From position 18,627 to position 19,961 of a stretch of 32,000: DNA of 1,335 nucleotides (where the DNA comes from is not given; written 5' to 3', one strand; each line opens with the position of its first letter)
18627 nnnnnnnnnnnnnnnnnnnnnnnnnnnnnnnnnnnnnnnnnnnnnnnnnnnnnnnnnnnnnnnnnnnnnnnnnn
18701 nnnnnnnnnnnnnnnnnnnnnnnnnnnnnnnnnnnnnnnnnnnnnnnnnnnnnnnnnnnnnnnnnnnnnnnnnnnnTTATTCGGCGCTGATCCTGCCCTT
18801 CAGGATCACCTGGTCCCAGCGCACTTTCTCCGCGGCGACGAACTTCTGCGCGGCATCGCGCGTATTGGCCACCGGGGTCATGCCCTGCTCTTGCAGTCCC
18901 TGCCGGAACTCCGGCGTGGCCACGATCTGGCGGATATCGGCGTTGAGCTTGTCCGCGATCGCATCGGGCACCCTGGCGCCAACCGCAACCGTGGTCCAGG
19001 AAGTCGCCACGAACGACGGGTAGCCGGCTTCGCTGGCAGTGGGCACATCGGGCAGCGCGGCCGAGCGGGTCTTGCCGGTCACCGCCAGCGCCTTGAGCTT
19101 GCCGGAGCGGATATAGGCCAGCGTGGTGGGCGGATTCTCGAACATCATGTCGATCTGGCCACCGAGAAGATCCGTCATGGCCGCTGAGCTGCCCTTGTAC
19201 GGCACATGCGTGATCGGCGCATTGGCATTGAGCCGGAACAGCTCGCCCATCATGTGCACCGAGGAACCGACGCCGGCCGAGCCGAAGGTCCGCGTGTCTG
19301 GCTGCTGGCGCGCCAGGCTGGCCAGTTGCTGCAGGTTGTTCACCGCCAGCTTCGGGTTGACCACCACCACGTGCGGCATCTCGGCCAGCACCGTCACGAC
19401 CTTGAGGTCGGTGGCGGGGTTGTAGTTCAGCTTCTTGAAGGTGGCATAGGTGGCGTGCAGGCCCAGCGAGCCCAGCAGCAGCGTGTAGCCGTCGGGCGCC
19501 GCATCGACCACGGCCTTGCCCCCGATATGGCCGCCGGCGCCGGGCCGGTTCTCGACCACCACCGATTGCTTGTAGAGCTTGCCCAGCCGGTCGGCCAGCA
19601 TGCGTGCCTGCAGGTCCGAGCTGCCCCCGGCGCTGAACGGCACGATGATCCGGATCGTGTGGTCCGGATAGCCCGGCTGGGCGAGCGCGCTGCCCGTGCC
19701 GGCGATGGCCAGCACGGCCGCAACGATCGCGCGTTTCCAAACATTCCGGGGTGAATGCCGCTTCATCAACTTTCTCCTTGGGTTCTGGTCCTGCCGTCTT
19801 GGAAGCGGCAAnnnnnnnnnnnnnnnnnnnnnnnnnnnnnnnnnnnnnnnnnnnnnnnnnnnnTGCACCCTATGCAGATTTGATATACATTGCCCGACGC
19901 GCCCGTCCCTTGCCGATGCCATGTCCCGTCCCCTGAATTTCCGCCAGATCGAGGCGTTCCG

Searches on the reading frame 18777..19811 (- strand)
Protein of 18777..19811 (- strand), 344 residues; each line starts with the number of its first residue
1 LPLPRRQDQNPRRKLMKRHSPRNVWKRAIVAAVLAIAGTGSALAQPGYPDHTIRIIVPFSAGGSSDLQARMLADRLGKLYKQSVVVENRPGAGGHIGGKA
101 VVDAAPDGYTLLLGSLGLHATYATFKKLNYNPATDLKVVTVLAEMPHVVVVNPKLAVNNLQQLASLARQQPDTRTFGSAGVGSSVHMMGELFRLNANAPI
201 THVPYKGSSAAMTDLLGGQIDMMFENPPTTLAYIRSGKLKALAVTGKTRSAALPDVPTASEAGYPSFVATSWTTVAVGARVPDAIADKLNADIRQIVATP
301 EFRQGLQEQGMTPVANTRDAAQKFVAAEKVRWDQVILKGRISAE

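Call 5: search_protein_families(library=pfam, proteins=[window:18777-19811:-], max_evalue=0.01)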
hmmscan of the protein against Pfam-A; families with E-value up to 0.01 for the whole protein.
window:18777-19811:- (344 aa): 1 family
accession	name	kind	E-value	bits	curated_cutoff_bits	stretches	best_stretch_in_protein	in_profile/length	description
PF03401.19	TctC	-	3.4e-69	233.8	27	1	69-337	2-270/274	Tripartite tricarboxylate transporter family receptor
